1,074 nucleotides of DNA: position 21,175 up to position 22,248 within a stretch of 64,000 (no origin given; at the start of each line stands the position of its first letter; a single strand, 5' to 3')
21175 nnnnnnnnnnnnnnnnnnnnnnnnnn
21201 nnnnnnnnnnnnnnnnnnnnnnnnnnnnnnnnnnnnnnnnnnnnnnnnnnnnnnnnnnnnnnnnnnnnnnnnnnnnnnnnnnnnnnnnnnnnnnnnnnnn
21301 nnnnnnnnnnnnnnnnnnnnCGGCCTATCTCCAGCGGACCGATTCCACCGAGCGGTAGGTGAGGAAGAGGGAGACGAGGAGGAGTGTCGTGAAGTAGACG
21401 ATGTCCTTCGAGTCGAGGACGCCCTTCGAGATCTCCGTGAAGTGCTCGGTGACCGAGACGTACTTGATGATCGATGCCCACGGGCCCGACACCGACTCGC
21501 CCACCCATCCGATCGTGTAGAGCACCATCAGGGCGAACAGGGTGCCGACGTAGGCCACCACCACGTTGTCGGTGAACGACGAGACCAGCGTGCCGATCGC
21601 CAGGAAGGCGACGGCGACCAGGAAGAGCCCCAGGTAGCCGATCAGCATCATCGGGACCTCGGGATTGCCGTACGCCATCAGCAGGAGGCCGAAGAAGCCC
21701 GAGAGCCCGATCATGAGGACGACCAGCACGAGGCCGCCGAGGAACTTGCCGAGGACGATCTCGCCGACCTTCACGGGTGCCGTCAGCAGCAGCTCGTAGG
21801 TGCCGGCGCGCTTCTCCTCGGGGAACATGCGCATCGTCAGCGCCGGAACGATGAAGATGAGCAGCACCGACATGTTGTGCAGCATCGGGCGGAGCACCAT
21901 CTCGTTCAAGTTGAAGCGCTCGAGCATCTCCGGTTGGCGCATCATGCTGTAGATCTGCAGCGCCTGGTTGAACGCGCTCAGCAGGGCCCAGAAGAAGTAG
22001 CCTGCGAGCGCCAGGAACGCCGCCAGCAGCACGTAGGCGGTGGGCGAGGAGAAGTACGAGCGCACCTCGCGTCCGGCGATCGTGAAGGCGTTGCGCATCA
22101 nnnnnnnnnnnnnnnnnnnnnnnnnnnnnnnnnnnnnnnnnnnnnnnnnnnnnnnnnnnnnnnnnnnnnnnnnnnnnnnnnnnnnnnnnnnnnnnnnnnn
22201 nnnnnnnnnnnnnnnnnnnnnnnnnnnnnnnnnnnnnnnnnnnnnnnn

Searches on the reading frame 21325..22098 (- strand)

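Call 67: search_protein_families(library=pfam, proteins=[window:21325-22098:-], max_evalue=0.00001)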
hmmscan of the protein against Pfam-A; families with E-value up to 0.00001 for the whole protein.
window:21325-22098:- (257 aa): 5 families
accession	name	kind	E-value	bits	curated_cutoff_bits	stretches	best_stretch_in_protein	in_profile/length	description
PF12679.13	ABC2_membrane_2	-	3.8e-15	56.3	27.2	1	6-231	2-246/283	ABC-2 family transporter protein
PF12698.13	ABC2_membrane_3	-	1.2e-10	41.4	31.6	1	78-233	170-327/347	ABC-2 family transporter protein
PF01061.29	ABC2_membrane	-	2.8e-07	30.7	26.9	1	5-223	4-205/211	ABC-2 type transporter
PF13346.12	ABC2_membrane_5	-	4.8e-07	30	25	1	74-249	36-202/205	ABC-2 family transporter protein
PF12730.13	ABC2_membrane_4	-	4.8e-06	27.1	27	1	47-189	29-175/179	ABC-2 family transporter protein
